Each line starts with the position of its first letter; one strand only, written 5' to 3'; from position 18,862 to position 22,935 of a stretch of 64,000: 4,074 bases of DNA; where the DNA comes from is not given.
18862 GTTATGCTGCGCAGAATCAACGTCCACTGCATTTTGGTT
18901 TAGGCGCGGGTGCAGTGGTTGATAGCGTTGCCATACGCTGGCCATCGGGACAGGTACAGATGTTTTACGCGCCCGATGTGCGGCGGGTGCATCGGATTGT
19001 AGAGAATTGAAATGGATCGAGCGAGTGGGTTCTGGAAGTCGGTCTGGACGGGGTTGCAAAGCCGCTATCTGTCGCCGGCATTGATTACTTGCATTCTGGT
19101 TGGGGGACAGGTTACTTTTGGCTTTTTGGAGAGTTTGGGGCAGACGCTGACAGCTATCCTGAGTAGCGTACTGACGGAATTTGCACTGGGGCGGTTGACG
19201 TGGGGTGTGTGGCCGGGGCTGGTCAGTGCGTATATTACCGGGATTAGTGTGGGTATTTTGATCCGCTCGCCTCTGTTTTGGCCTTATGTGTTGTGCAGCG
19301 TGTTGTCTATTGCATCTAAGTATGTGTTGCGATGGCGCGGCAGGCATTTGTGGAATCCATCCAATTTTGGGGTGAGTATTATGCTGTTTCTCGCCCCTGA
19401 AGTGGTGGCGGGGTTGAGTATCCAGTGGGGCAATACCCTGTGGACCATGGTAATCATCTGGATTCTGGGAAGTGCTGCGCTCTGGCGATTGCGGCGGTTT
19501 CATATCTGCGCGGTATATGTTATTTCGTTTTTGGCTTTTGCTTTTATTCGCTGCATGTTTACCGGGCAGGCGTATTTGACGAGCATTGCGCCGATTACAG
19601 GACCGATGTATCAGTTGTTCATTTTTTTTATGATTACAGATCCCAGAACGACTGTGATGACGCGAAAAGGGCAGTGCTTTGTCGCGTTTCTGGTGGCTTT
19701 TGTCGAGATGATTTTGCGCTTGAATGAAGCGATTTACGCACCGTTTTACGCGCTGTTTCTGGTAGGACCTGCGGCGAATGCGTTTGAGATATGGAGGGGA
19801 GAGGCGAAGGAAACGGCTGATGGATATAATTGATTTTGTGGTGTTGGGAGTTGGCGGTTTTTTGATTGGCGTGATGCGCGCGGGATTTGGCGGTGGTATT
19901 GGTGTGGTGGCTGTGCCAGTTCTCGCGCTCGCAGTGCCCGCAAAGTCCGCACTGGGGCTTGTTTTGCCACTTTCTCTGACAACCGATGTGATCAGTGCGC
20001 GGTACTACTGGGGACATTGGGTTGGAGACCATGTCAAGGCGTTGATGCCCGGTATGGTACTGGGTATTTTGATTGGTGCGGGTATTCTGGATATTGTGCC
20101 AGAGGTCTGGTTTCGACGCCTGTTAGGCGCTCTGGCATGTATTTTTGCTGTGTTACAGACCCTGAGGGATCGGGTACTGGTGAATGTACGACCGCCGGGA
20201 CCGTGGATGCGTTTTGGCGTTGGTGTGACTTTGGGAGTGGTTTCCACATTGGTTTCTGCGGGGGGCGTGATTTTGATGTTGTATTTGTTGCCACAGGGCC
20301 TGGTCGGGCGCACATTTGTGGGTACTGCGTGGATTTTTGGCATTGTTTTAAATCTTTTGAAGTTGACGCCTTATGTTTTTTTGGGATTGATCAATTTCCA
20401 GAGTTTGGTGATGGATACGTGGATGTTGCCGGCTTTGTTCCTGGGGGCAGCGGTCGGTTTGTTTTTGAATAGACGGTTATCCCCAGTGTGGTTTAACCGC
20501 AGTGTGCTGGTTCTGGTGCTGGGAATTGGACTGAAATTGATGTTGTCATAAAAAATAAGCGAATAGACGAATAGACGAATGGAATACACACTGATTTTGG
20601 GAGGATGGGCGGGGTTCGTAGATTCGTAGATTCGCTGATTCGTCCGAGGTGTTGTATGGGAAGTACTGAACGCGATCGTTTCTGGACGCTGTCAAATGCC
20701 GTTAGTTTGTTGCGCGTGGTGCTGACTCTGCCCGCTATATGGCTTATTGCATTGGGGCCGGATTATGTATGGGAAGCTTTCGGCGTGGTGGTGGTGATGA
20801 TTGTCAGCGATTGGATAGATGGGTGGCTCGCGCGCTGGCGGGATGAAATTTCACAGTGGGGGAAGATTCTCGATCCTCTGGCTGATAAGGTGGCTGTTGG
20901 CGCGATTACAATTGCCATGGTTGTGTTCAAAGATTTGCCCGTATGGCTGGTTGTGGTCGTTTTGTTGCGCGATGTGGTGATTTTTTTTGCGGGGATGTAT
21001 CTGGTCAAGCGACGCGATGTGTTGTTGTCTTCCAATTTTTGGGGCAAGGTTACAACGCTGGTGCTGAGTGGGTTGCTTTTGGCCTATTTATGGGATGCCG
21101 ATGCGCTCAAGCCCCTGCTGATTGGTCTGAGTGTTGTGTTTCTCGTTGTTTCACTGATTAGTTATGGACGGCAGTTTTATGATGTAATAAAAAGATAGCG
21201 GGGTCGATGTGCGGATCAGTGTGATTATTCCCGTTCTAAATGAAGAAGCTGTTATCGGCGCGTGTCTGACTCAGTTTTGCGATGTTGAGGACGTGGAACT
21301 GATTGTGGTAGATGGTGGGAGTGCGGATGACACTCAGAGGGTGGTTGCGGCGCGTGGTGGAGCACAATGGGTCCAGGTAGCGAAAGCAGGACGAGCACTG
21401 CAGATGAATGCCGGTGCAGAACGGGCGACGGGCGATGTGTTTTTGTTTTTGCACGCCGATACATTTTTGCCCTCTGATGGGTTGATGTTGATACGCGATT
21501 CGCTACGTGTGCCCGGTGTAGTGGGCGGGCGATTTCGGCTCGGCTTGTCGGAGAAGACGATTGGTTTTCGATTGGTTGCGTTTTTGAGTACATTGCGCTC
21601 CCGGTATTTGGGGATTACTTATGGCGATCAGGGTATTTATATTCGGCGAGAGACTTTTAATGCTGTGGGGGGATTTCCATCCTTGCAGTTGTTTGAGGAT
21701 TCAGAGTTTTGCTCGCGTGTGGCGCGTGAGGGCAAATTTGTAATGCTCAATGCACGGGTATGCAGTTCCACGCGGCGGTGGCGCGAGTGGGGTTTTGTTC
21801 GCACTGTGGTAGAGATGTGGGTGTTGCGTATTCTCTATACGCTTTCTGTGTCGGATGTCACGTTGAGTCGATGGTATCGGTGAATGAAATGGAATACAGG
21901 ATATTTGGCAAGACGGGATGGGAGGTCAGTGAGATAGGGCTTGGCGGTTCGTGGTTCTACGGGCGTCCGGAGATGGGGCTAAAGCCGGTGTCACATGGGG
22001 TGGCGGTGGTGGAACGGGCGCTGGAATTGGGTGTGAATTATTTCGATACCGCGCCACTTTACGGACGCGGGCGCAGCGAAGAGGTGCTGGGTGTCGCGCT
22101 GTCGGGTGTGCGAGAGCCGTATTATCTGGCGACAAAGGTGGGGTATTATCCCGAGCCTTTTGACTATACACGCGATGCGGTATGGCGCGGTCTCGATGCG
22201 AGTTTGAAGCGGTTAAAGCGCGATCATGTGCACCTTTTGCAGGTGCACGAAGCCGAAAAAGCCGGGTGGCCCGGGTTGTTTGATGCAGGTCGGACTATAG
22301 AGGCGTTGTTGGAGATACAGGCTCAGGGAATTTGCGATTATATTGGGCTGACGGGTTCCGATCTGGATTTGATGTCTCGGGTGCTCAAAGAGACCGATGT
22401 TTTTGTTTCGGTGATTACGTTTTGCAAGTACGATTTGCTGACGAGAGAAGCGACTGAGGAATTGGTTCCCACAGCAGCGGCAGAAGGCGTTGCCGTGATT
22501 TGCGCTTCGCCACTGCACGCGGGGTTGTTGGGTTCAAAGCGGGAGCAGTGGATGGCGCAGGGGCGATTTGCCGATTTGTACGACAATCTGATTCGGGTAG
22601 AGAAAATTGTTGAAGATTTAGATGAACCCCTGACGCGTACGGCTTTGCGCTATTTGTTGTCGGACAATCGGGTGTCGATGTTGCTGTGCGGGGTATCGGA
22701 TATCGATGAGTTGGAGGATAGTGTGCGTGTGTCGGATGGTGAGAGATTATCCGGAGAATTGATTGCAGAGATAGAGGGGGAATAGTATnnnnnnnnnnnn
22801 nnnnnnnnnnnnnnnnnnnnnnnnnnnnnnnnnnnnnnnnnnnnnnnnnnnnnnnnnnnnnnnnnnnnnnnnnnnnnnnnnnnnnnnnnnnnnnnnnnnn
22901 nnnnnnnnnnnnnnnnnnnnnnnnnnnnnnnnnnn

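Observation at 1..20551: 20.5-kb co-directional array built from two diverged copies of one uncharacterised envelope module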

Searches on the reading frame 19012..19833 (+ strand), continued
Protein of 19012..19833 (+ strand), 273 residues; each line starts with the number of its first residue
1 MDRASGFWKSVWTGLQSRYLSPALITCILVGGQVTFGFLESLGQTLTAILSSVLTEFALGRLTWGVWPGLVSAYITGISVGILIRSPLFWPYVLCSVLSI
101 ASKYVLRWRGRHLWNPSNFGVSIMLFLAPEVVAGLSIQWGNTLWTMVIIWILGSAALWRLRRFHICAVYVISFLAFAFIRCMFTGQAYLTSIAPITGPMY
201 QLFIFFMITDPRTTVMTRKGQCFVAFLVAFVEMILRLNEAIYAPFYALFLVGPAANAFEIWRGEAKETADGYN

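Call 75: search_protein_families(library=pfam, alignment_id=A5, max_evalue=0.001)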
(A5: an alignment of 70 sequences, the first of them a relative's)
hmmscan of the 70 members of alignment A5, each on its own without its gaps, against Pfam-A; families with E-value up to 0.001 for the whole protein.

A. member 1, L113:1405-2868:+ (487 aa): 0 families

B. families by the number of members that match (of 70 scanned): 54 families (the first 25 are shown)
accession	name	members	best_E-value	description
PF04820.20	Trp_halogenase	5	1.2e-21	Tryptophan halogenase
PF13115.11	YtkA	5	5e-14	YtkA-like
PF01266.30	DAO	4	9.2e-14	FAD dependent oxidoreductase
PF05834.18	Lycopene_cycl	4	7.8e-13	Lycopene cyclase protein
PF01494.25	FAD_binding_3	4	4.6e-08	FAD binding domain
PF00890.30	FAD_binding_2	4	1e-07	FAD binding domain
PF12831.13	FAD_oxidored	3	1.1e-09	FAD dependent oxidoreductase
PF07992.20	Pyr_redox_2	3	8.2e-07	Pyridine nucleotide-disulphide oxidoreductase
PF13450.12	NAD_binding_8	3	4.2e-06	NAD(P)-binding Rossmann-like domain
PF00004.35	AAA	2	9.2e-10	ATPase family associated with various cellular activities (AAA)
PF01134.28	GIDA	2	3.8e-08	Glucose inhibited division protein A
PF13191.12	AAA_16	2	0.00027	AAA ATPase domain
PF25183.1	OMP_b-brl_4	1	1.3e-97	Outer membrane beta barrel domain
PF13372.12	Alginate_exp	1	1.1e-61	Alginate export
PF13517.12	FG-GAP_3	1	8.7e-40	FG-GAP-like repeat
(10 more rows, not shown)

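Call 76: search_solved_structures(query=A4, max_evalue=1, show_alignments=2)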
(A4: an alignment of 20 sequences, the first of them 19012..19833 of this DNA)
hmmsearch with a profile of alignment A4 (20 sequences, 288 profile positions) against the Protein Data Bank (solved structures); distinct sequences matched with E-value up to 1: 1.
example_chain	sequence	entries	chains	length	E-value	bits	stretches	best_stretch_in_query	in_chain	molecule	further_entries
4zrm_A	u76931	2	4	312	1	12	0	40-100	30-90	UDP-glucose 4-epimerase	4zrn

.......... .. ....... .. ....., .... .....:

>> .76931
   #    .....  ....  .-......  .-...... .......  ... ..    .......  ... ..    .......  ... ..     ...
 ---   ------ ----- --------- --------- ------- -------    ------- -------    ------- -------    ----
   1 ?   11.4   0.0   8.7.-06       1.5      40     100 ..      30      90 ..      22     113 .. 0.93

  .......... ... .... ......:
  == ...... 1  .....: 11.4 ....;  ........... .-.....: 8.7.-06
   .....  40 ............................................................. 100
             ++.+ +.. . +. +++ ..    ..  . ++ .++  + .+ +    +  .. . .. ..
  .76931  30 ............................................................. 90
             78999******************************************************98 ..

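Call 85: predict_structure(alignment_id=A4)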
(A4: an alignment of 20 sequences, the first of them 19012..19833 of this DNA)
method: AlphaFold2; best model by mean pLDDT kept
length: 273 residues; sequences in the alignment: 20
mean_pLDDT: 71.6   pTM: 0.71
mean pLDDT of the five models: 71.6, 71.3, 69.9, 68.7, 68.0
residues with pLDDT >= 90: 8; 70-90: 162; 50-70: 80; < 50: 23
segments of 3 or more residues with pLDDT < 50: 1-16, 271-273
pLDDT, mean of each block of 10 residues (from residue 1): 38 48 67 58 73 82 79 72 69 80 76 74 76 54 69 72 82 89 82 64 69 72 89 87 79 82 61 40
secondary structure, 60 per line:
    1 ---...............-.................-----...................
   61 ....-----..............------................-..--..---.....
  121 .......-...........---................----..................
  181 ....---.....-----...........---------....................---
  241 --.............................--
elements in order: H4-18 H20-36 H42-64 H70-83 H90-105 H116-127 H129-139 H143-158 H163-184 H188-192 H198-208 H218-237 H243-271

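Call 87: fold_search(model_id=the predicted structure, library=pdb)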
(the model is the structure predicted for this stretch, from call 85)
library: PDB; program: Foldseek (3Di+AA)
matches with E <= 10: 183; with E <= 0.001: 5
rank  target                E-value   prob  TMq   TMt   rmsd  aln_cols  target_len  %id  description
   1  8rbq_D                1.2e-05  1.00  0.63  0.57   6.7       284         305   19  Cryo-EM structure of the NADH:ferredoxin oxidoreductase RNF from Azotobacter vinelandii, dithionite reduced (released 2024-06-26)
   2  9eri_D                2.8e-05  1.00  0.63  0.56   5.0       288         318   18  Cryo-EM structure of sodium pumping Rnf complex from Acetobacterium woodii bound to NADH (released 2025-03-05)
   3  8ahx_D                9.3e-05  1.00  0.61  0.49   6.6       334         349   16  Cryo-EM structure of the nitrogen-fixation associated NADH:ferredoxin oxidoreductase RNF from Azotobacter vinelandii (released 2023-11-01)
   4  9lrr_B                6.2e-04  1.00  0.55  0.39   5.6       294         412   17  Cryo-EM structure of Na+-translocating NADH-ubiquinone oxidoreductase NqrB-G141A mutant from Vibrio cholerae with boun (released 2025-04-23)
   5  7xk3_B                9.2e-04  1.00  0.53  0.40   6.4       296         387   15  Cryo-EM structure of Na+-pumping NADH-ubiquinone oxidoreductase from Vibrio cholerae, state 1 (released 2022-07-20)
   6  8a1x_B                1.3e-03  1.00  0.55  0.41   6.3       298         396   15  Sodium pumping NADH-quinone oxidoreductase with inhibitor DQA (released 2023-06-14)
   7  7xk6_B                1.3e-03  1.00  0.54  0.38   6.2       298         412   16  Cryo-EM structure of Na+-pumping NADH-ubiquinone oxidoreductase from Vibrio cholerae, with aurachin D-42 (released 2022-07-20)
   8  9uuu_B                1.8e-03  1.00  0.53  0.40   6.1       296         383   16  Cryo-EM structure of Na+-translocating NADH-ubiquinone oxidoreductase from Vibrio cholerae reduced by NADH (released 2025-06-25)
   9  8a1t_B                3.0e-03  1.00  0.57  0.42   5.9       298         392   17  Sodium pumping NADH-quinone oxidoreductase (released 2023-06-14)
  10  9ud3_B                6.5e-03  1.00  0.56  0.41   5.5       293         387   15  Cryo-EM structure of Na+-translocating NADH-ubiquinone oxidoreductase NqrB-T236Y mutant from Vibrio cholerae (released 2025-06-25)
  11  3m6e                  3.0e-01  0.94  0.46  0.40   8.6       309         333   11  F80A mutant of the Urea Transporter from Desulfovibrio Vulgaris (released 2010-08-04)
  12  7kyp_B                3.0e-01  0.35  0.25  0.24  20.9       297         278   14  PsaBC from Streptococcus pneumoniae in complex with Fab (released 2021-08-25)
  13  9ddn_C                5.0e-01  0.14  0.15  0.18  21.7       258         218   12  E. coli TolAQR conformation II (released 2025-07-09)
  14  8vlw_A                5.4e-01  0.15  0.14  0.17  21.1       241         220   12  TolQ-TolR inner membrane protein complex from Acinetobacter baumannii (released 2025-01-15)
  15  6nc6_B                6.2e-01  0.08  0.15  0.09  20.2       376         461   12  Lipid II flippase MurJ, inward closed conformation (released 2019-04-17)
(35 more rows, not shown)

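Call 100: search_protein_families(library=ncbifam, proteins=[L113:1405-2868:+], max_evalue=0.001)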
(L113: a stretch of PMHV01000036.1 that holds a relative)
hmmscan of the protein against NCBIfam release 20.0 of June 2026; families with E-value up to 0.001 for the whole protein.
L113:1405-2868:+ (487 aa): 3 families
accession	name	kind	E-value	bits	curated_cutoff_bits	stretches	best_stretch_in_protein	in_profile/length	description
TIGR02163.1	napH_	subfamily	2.1e-08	34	213.05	1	77-252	70-251/255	NapH/MauN family ferredoxin-type protein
NF007013.0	PRK09477.1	equivalog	1e-07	31.4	234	1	76-257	92-279/286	quinol dehydrogenase ferredoxin subunit NapH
NF042909.1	FMH_DH_FwdF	exception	0.00076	18.7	375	0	231-265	95-129/336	tungsten-dependent formylmethanofuran dehydrogenase subunit FwdF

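Call 103: search_protein_representatives(alignment_id=A4)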
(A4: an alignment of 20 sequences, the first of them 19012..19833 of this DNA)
Query: 20 sequences, 288 profile positions. Proteins with E-value up to 0.001 (for the whole library): 2490; up to 1e-10: 1315; up to 1e-30: 230. The best 150 are listed.
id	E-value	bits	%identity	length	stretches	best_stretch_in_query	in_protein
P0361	6.0e-128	442.7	-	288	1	21-282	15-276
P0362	1.1e-125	435.2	-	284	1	68-282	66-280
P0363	2.8e-112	391.3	-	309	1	12-281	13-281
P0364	1.7e-110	385.4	-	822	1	26-277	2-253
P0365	5.9e-110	383.6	-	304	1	23-283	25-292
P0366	8.2e-106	370.0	-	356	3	44-251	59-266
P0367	1.9e-104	365.6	-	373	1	21-282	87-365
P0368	6.9e-103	360.4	-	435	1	82-261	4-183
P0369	1.3e-97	343.1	-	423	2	24-282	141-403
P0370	1.1e-95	336.9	-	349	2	159-285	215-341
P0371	1.6e-94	333.0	-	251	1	18-197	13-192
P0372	4.6e-93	328.2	-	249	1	71-283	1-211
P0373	5.9e-91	321.3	-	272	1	24-233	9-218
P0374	4.9e-89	315.0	-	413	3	45-250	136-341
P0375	8.8e-87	307.6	-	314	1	31-283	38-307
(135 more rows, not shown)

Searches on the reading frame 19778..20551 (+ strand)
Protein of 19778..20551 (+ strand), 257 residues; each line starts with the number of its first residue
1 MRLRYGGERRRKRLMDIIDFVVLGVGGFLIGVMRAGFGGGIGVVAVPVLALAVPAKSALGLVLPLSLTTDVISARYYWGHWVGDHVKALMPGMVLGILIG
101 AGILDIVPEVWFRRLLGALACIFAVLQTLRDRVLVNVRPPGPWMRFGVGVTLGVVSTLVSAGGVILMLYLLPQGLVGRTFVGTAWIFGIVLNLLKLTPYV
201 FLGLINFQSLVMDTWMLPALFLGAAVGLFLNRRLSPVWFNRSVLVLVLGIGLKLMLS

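Call 4: search_protein_families(library=pfam, proteins=[window:19778-20551:+], max_evalue=0.01)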
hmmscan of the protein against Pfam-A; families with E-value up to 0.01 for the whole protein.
window:19778-20551:+ (257 aa): 1 family
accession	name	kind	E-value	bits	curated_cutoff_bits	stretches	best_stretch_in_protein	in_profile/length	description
PF01925.25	TauE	-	5.5e-31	108.5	32.6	1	25-254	3-237/237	Sulfite exporter TauE/SafE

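Call 100: search_protein_families(library=ncbifam, proteins=[window:19778-20551:+], max_evalue=0.001)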
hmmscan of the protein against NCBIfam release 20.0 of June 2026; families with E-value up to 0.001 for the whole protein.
window:19778-20551:+ (257 aa): 0 families

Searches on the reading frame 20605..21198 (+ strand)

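Call 4: search_protein_families(library=pfam, proteins=[window:20605-21198:+], max_evalue=0.01)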
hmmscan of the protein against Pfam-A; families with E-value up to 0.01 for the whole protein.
window:20605-21198:+ (197 aa): 1 family
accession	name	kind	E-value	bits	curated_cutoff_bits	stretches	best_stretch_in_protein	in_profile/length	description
PF01066.26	CDP-OH_P_transf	-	3.9e-32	112.2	22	1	27-181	1-151/152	CDP-alcohol phosphatidyltransferase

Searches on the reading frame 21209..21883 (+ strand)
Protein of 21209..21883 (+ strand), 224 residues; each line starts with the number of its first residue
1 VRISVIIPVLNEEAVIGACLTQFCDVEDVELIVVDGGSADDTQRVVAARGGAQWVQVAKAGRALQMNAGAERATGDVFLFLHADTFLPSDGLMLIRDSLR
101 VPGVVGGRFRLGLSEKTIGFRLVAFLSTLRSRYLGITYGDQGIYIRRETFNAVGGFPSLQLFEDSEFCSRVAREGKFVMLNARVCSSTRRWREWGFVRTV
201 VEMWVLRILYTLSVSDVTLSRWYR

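Call 4: search_protein_families(library=pfam, proteins=[window:21209-21883:+], max_evalue=0.01)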
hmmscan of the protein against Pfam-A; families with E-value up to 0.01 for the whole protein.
window:21209-21883:+ (224 aa): 4 families
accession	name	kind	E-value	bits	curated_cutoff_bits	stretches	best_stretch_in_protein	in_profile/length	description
PF00535.33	Glycos_transf_2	-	2e-16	60.8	23.3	1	4-96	1-100/168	Glycosyl transferase family 2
PF10111.15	Glyco_tranf_2_2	-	1.8e-09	37.9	27.3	1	4-92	1-99/276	Glycosyltransferase like family 2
PF13641.12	Glyco_tranf_2_3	-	9.7e-06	26.2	27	1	2-96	2-108/230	Glycosyltransferase like family 2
PF13506.12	Glyco_transf_21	-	5.9e-05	23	21.7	1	63-190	19-156/174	Glycosyl transferase family 21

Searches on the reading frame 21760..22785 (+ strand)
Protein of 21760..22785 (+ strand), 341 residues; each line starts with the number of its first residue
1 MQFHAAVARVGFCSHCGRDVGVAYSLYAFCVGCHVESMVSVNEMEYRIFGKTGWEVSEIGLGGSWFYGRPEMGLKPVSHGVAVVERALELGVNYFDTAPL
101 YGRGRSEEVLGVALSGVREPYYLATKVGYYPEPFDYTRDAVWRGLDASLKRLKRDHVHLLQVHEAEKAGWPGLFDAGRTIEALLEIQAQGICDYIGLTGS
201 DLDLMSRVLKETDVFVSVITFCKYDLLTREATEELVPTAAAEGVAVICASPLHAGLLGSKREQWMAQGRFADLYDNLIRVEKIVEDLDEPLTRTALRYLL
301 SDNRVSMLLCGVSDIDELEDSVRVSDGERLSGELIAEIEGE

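Call 38: search_protein_families(library=pfam, proteins=[window:21760-22785:+], max_evalue=0.0001)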
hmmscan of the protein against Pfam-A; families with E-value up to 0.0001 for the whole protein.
window:21760-22785:+ (341 aa): 1 family
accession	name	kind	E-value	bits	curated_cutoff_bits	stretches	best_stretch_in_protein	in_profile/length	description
PF00248.27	Aldo_ket_red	-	1.7e-44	152.5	24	1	59-339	2-287/291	Aldo/keto reductase family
